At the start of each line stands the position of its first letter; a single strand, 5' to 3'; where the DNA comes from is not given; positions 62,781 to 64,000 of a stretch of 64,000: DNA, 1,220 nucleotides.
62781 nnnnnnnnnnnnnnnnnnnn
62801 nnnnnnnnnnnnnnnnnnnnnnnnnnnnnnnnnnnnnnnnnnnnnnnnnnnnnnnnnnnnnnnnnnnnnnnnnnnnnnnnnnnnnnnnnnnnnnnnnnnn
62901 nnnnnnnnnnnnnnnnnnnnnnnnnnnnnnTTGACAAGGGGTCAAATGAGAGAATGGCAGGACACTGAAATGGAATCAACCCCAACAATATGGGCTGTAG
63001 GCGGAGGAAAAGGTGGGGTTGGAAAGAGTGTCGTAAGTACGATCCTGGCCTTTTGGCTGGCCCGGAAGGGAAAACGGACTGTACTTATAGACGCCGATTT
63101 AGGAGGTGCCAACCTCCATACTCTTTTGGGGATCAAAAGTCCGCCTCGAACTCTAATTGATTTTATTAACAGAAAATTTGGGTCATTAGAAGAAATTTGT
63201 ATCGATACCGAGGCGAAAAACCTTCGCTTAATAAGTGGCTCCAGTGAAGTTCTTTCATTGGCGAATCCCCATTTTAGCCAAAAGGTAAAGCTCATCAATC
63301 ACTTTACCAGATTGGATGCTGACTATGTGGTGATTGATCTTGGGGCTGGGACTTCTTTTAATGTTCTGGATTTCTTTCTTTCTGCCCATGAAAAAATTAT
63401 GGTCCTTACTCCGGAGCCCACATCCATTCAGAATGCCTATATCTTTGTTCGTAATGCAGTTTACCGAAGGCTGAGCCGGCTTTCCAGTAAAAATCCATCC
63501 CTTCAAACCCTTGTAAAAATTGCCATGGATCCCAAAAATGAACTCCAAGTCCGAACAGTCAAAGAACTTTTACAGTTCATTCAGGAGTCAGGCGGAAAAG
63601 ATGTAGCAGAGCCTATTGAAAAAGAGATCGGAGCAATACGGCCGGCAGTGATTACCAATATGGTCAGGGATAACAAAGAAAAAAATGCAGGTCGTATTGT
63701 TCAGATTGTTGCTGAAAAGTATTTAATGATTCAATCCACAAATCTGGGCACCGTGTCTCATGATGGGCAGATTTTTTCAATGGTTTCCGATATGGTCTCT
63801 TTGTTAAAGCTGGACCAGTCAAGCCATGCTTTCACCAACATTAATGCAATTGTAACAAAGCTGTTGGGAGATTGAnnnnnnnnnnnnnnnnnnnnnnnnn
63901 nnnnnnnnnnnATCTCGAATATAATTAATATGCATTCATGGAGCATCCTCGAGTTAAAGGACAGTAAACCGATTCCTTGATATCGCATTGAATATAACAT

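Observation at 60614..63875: Four-gene cluster: AMIN-domain membrane protein, acidic coiled-coil protein, cNMP-binding+PilZ protein and MinD/ParA-type ATPase, with no assignable pathway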

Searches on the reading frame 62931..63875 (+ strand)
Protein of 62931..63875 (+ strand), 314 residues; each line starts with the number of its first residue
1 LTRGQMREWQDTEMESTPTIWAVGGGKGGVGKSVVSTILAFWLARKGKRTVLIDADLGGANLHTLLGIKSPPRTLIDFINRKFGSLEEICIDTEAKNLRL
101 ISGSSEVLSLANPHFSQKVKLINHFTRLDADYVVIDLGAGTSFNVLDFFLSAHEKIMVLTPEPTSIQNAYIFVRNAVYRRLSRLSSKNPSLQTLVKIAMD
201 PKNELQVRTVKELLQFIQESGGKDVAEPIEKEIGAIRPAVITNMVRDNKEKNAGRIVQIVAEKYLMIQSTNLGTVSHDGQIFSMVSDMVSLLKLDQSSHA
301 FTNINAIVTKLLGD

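Call 3: search_protein_families(library=pfam, proteins=[window:62931-63875:+], max_evalue=0.1)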
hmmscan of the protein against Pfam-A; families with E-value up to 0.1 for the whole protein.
window:62931-63875:+ (314 aa): 7 families
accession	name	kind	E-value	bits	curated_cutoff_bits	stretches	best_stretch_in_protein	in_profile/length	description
PF10609.15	ParA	-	9.9e-16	58.3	27.1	1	20-168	5-152/246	NUBPL iron-transfer P-loop NTPase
PF01656.29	CbiA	-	2.3e-13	50.6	25.4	1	22-221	2-66/125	CobQ/CobB/MinD/ParA nucleotide binding domain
PF13614.12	AAA_31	-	2.2e-11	44.4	27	1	22-167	5-155/177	AAA domain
PF02374.21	ArsA_ATPase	-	1.1e-06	28.5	24.3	1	23-56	5-38/305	Anion-transporting ATPase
PF16575.11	CLP1_P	-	0.0002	21.7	26.6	1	26-61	1-36/188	mRNA cleavage and polyadenylation factor CLP1 P-loop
PF00142.24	Fer4_NifH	-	0.00067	19.7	25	1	26-91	7-70/271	4Fe-4S iron sulfur cluster binding proteins, NifH/frxC family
PF09140.17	MipZ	-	0.0052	16.6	20.7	1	23-67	5-49/262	ATPase MipZ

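Call 4: search_protein_families(library=ncbifam, proteins=[window:62931-63875:+], max_evalue=0.1)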
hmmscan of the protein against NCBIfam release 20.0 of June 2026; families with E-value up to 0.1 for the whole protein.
window:62931-63875:+ (314 aa): 31 families (the best 25 are shown)
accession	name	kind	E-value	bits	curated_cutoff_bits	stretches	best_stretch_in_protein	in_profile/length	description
TIGR01968.1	minD_bact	equivalog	2.2e-19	69.9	212.9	1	22-169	5-151/261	septum site-determining protein MinD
TIGR01969.1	minD_arch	subfamily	2e-18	66.5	201.75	1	22-169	4-148/251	cell division ATPase MinD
NF008079.0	PRK10818.1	equivalog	1.8e-14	53.7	508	1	20-169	4-153/270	septum site-determining protein MinD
NF041136.1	MrpORP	equivalog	5e-13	49.1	450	1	23-71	10-58/365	iron-sulfur cluster carrier protein MrpORP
TIGR03815.1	CpaE_hom_Actino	equivalog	1.7e-10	40.6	154.45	1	17-170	110-263/340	septum site-determining protein Ssd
TIGR03018.1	pepcterm_TyrKin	hypoth_equivalog_domain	8.8e-10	38.3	230.65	1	21-108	38-125/207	XrtA-associated tyrosine autokinase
NF008669.0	PRK11670.1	equivalog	1e-09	37.8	348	1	16-142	105-228/369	iron-sulfur cluster carrier protein ApbC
NF047398.1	AAA_KGGVGR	domain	1.2e-09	38.8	90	1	19-84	3-70/190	KGGVGR-motif variant AAA ATPase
TIGR01005.1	eps_transp_fam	subfamily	2.1e-09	36.2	411.7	1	15-140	543-666/754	exopolysaccharide transport protein family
TIGR01007.1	eps_fam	subfamily_domain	2.2e-09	37.1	108.05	1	22-137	21-135/204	polysaccharide biosynthesis tyrosine autokinase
NF041546.1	ParA_partition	equivalog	1.3e-06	28.1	180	1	22-58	3-39/203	ParA family partition ATPase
NF041417.1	ArsA_halo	exception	3.2e-06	26.1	800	1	24-68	17-60/617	arsenical pump-driving ATPase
TIGR00345.1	GET3_arsA_TRC40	subfamily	3.3e-06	26.8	135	1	25-56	3-34/299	TRC40/GET3/ArsA family transport-energizing ATPase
NF010461.0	PRK13886.1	subfamily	1.3e-05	24.7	360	1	23-75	7-59/241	conjugal transfer protein TraL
TIGR04291.1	arsen_driv_ArsA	equivalog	4.9e-05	22.2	650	1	24-57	8-41/565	arsenical pump-driving ATPase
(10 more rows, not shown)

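Call 22: find_homologous_proteins(query=window:62946-63875:+, max_evalue=0.001)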
Query window:62946-63875:+ (309 aa): 7878 proteins with E <= 0.001 among 8000 candidates; the best 120 are listed.
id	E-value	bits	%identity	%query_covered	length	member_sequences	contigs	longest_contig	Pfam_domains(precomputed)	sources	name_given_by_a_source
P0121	8.7e-192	654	97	100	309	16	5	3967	PF10609.16,PF01656.30,PF13614.13,PF02374.22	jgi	jgi:flagellar biosynthesis protein FlhG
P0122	9.0e-187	637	95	100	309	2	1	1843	PF10609.16,PF01656.30,PF13614.13,PF02374.22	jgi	jgi:flagellar biosynthesis protein FlhG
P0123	2.4e-185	633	95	100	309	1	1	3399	PF10609.16,PF01656.30,PF13614.13,PF02374.22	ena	-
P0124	4.3e-185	632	95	100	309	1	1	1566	PF10609.16,PF01656.30,PF13614.13,PF02374.22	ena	-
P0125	5.6e-185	632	94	100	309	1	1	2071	PF10609.16,PF01656.30,PF13614.13,PF02374.22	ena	-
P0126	6.3e-185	631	94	100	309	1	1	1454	PF10609.16,PF01656.30,PF13614.13,PF02374.22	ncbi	-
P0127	1.4e-184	630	94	100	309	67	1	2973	PF10609.16,PF01656.30,PF13614.13,PF02374.22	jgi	jgi:flagellar biosynthesis protein FlhG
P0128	3.1e-184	629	94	100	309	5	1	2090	PF10609.16,PF01656.30,PF13614.13,PF02374.22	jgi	-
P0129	1.0e-183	627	94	100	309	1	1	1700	PF10609.16,PF01656.30,PF13614.13,PF02374.22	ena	-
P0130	2.8e-183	626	94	100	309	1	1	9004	PF10609.16,PF01656.30,PF13614.13,PF02374.22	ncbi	-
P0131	5.0e-183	625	94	100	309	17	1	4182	PF10609.16,PF01656.30,PF13614.13,PF02374.22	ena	-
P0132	1.1e-182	624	94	100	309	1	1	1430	PF10609.16,PF01656.30,PF13614.13,PF02374.22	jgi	-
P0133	1.5e-182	624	94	100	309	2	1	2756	PF10609.16,PF01656.30,PF13614.13,PF02374.22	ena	-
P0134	5.1e-182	622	94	100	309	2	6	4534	PF10609.16,PF01656.30,PF13614.13,PF02374.22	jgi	jgi:flagellar biosynthesis protein FlhG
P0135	6.7e-182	621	93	100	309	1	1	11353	PF10609.16,PF01656.30,PF13614.13,PF02374.22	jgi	jgi:flagellar biosynthesis protein FlhG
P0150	1.5e-170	584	88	100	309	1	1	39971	PF10609.16,PF01656.30,PF13614.13,PF02374.22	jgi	-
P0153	1.7e-166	571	85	100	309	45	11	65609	PF10609.16,PF01656.30,PF13614.13,PF02374.22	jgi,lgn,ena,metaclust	metaclust:\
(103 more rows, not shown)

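Call 23: find_encoding_contigs(protein=P0135, flank=10000, max_places=2)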
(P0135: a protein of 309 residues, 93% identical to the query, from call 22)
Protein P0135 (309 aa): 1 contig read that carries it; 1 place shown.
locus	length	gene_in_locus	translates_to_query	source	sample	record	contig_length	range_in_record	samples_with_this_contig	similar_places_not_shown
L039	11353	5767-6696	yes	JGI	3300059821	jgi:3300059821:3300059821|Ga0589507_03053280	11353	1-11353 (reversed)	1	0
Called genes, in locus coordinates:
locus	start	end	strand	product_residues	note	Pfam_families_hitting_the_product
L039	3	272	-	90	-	?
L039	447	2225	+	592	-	PF01637:ATPase_2 (faint), PF13191:AAA_16, PF13245:AAA_19 (faint), PF09848:SLFN-g3_helicase (weak), PF13401:AAA_22, PF01471:PG_binding_1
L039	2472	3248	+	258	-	-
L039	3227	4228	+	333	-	-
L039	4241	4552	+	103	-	-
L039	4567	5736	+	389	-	PF00027:cNMP_binding, PF07238:PilZ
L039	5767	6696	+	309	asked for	PF01656:CbiA, PF02374:ArsA_ATPase (weak), PF10609:ParA, PF13614:AAA_31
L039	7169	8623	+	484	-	PF11104:PilM_2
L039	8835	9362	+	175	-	-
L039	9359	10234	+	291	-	-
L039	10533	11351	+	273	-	?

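Call 24: find_encoding_contigs(protein=P0150, flank=10000, max_places=2)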
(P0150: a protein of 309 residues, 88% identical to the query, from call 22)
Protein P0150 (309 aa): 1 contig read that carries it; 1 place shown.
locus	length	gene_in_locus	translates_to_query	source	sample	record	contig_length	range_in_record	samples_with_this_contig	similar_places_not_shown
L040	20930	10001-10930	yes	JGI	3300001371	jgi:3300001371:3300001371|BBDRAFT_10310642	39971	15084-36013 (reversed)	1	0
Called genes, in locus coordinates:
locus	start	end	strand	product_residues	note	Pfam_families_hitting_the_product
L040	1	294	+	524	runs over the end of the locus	PF00884:Sulfatase, PF16347:SGSH_C (faint), PF14707:Sulfatase_C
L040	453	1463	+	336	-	PF12710:HAD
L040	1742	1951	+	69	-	-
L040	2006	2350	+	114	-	-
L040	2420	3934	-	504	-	PF00083:Sugar_tr, PF07690:MFS_1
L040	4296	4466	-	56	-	-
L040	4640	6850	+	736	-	PF08447:PAS_3, PF00989:PAS, PF08448:PAS_4, PF13188:PAS_8, PF13426:PAS_9, PF00990:GGDEF, PF00563:EAL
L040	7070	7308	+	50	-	-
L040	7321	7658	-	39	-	-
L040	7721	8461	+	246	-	-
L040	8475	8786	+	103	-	-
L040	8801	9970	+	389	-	PF00027:cNMP_binding, PF07238:PilZ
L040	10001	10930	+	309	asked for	PF01656:CbiA, PF02374:ArsA_ATPase (weak), PF10609:ParA, PF13614:AAA_31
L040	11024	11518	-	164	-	PF00254:FKBP_C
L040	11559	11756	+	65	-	-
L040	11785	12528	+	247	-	PF03412:Peptidase_C39 (faint), PF13529:Peptidase_C39_2 (weak)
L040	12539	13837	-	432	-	PF00278:Orn_DAP_Arg_deC (weak), PF01168:Ala_racemase_N (weak), PF02784:Orn_Arg_deC_N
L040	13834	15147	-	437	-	PF13535:ATP-grasp_4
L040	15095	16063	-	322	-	PF13480:Acetyltransf_6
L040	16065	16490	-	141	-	PF02675:AdoMet_dc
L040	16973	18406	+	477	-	PF00004:AAA (faint), PF00158:Sigma54_activat, PF14532:Sigma54_activ_2, PF07728:AAA_5 (weak), PF25601:AAA_lid_14, PF02954:HTH_8 (weak)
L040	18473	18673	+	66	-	-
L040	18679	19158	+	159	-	-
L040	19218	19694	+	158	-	PF12694:cpYpsA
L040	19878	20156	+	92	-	PF12978:DUF3862, PF07467:BLIP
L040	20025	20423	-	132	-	-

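Call 25: find_encoding_contigs(protein=P0153, flank=10000, max_places=3)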
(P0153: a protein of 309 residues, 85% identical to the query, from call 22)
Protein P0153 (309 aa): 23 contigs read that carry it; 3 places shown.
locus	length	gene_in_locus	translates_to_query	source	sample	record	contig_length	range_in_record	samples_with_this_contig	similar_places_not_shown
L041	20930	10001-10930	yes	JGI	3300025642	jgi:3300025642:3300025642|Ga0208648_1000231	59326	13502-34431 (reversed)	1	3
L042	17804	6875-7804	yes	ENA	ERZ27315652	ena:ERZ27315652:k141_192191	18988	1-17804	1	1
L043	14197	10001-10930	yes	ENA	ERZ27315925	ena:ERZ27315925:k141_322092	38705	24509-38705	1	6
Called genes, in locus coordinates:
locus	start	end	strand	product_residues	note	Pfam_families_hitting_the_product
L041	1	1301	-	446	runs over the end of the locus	PF13414:TPR_11, PF13432:TPR_16 (weak), PF00515:TPR_1, PF07719:TPR_2 (weak), PF13181:TPR_8 (weak), PF13414:TPR_11 (weak), PF13432:TPR_16, PF14559:TPR_19, +12 more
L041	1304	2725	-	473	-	PF12390:Se-cys_synth_N (weak), PF03841:SelA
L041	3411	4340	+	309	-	PF00781:DAGK_cat, PF19279:YegS_C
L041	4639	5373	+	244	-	PF00215:OMPdecase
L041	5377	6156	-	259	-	PF00561:Abhydrolase_1, PF12146:Hydrolase_4, PF12697:Abhydrolase_6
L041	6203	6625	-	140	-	PF13211:DUF4019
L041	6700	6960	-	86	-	-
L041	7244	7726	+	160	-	PF03734:YkuD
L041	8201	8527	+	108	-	-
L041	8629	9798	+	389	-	PF00027:cNMP_binding, PF07238:PilZ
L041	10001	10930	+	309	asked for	PF01656:CbiA, PF02374:ArsA_ATPase (weak), PF10609:ParA, PF13614:AAA_31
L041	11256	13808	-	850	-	PF13567:DUF4131, PF03772:Competence, PF00753:Lactamase_B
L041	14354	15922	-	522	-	PF01676:Metalloenzyme, PF06415:iPGM_N, PF01663:Phosphodiest (weak)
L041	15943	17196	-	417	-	PF00275:EPSP_synthase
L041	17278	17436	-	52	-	-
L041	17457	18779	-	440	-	PF03916:NrfD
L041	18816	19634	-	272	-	PF12797:Fer4_2 (weak), PF00037:Fer4 (faint), PF12837:Fer4_6 (faint), PF13187:Fer4_9 (weak), PF13237:Fer4_10 (faint), PF13247:Fer4_11, PF25160:LdpA_Fe-S-bd (weak), PF12838:Fer4_7 (weak)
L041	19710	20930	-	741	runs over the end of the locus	PF04879:Molybdop_Fe4S4, PF00384:Molybdopterin, PF01568:Molydop_binding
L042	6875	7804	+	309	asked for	PF01656:CbiA, PF02374:ArsA_ATPase (weak), PF10609:ParA, PF13614:AAA_31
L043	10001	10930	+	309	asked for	PF01656:CbiA, PF02374:ArsA_ATPase (weak), PF10609:ParA, PF13614:AAA_31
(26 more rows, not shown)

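Call 32: find_related_loci(query=A2, collection=metagenome_contigs, flank=10000)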
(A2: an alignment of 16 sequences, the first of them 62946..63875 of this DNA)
Query A2 (309 aa) in metagenome_contigs; peptide patterns used: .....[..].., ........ (x = any residue, [..] = any of these).
377 stretches matched a pattern; 126 encode a relative of the query (tblastn E <= 1e-3); the best 80 are kept; 80 distinct loci.
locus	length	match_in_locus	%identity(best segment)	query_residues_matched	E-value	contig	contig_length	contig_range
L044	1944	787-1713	100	1-309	0e+0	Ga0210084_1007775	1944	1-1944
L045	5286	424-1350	94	1-309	0e+0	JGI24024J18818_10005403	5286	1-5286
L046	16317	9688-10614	94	1-309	0e+0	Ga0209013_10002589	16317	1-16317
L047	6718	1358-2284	94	1-309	0e+0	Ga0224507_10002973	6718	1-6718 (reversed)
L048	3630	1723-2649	94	1-309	0e+0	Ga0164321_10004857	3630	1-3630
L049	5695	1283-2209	94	1-309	0e+0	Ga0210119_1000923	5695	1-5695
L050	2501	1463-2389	93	1-309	0e+0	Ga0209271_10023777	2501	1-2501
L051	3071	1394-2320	93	1-309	0e+0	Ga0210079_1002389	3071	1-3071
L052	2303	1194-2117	93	1-308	0e+0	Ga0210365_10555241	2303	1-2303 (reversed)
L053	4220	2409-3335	91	1-309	0e+0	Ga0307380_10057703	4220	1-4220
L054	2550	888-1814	90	1-309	0e+0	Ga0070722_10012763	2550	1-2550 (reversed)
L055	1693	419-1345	90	1-309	0e+0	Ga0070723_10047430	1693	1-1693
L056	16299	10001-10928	96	1-309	1e-172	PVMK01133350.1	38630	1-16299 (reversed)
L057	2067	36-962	85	1-309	0e+0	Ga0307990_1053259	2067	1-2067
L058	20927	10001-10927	85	1-309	8e-172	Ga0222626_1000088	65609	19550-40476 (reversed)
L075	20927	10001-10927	73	1-309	4e-147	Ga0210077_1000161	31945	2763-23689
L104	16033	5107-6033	70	1-309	5e-139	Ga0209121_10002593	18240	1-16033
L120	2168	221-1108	44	10-307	2e-70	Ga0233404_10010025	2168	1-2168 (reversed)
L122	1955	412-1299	43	10-307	1e-68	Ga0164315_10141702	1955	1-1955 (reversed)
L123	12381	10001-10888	42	10-307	2e-64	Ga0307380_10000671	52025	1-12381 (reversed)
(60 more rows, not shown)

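Call 37: search_protein_families(library=pfam, proteins=[L047:2452-3381:+, L047:3640-3993:+, L047:4102-5736:-, L046:10861-11466:+, L046:11670-12407:+, L046:13077-13775:+, L046:14261-15097:+, L075:13603-14967:-, L075:2446-3579:+, L075:1171-2016:-], max_evalue=0.001)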
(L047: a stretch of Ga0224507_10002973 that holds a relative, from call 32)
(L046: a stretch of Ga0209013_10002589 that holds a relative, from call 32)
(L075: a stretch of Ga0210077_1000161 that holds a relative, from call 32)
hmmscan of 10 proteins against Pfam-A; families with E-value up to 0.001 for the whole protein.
L047:2452-3381:+ (309 aa): 5 families
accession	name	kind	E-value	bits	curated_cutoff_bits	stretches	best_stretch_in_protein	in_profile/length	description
PF01656.29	CbiA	-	1.5e-15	57.7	25.4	1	9-268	5-121/125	CobQ/CobB/MinD/ParA nucleotide binding domain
PF13614.12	AAA_31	-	7.2e-15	55.8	27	1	7-160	6-164/177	AAA domain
PF10609.15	ParA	-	4e-13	49.8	27.1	1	7-158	8-158/246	NUBPL iron-transfer P-loop NTPase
PF06564.18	CBP_BcsQ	-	1.2e-05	25.4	21.3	1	7-46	6-43/234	Cellulose biosynthesis protein BcsQ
PF02374.21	ArsA_ATPase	-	2.1e-05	24.3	24.3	1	9-46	8-43/305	Anion-transporting ATPase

L047:3640-3993:+ (117 aa): 2 families
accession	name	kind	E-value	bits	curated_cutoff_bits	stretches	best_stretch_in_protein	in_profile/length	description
PF01738.24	DLH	-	2.8e-08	34.1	21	1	37-111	120-194/217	Dienelactone hydrolase family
PF00326.27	Peptidase_S9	-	1.1e-05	25.5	22.6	1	25-105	113-189/213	Prolyl oligopeptidase family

L047:4102-5736:- (544 aa): 1 family
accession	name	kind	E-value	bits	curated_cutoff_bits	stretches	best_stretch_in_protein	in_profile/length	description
PF02321.23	OEP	-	2.1e-32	112.9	22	2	344-521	12-185/187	Outer membrane efflux protein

L046:10861-11466:+ (201 aa): 2 families
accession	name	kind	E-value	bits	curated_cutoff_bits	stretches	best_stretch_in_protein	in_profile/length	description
PF00578.27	AhpC-TSA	-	3.2e-31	108.3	26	1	53-177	2-123/124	AhpC/TSA family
PF08534.16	Redoxin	-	3e-20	72.9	26.6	1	51-184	1-137/148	Redoxin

L046:11670-12407:+ (245 aa): 4 families
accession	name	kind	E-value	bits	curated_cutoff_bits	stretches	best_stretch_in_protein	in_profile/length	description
PF00106.31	adh_short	-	6.9e-43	146.8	26.6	1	7-189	2-187/195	short chain dehydrogenase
PF13561.12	adh_short_C2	-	5.4e-23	82.2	27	1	15-195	6-186/236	Enoyl-(Acyl carrier protein) reductase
PF23441.1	SDR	-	1.5e-07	31.6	27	1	5-189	7-199/258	SDR-like rossmann domain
PF08659.16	KR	-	7.8e-07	29.6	22.6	1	7-168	2-166/180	KR domain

L046:13077-13775:+ (232 aa): 0 families

L046:14261-15097:+ (278 aa): 4 families
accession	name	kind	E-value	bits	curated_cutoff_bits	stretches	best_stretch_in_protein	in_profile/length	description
PF00561.26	Abhydrolase_1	-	2.9e-29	102.9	25.8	1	26-255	2-243/245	alpha/beta hydrolase fold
PF12697.13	Abhydrolase_6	-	1.3e-16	62.3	26.3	1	27-260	1-214/217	Alpha/beta hydrolase family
PF12146.15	Hydrolase_4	-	4.1e-14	52.9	27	1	38-240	18-220/239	Serine aminopeptidase, S33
PF00975.26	Thioesterase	-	1.1e-07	32.8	26.4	1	26-267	2-221/226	Thioesterase domain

L075:13603-14967:- (454 aa): 4 families
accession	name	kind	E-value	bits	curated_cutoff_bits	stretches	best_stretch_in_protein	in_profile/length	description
PF00072.30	Response_reg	-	2.9e-53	179.2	30.2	2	136-247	1-110/111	Response regulator receiver domain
PF13487.12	HD_5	-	2e-31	109.5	27.2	1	279-437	3-164/170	HD domain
PF01966.28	HD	-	7.9e-17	62.1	22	1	292-410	3-114/116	HD domain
PF23198.2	PDE8A_N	-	0.00011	22.5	29.6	0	34-89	37-93/147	PDE8A-like, N-terminal domain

L075:2446-3579:+ (377 aa): 1 family
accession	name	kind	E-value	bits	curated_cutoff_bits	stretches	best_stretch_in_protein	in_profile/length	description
PF01594.21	AI-2E_transport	-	4.6e-47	161.2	34.3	1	31-360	10-326/327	AI-2E family transporter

L075:1171-2016:- (281 aa): 1 family
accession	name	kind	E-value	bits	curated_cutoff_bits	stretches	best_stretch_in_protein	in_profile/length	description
PF05742.17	TANGO2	-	5.6e-74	250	22.6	1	23-260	1-255/257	Transport and Golgi organisation 2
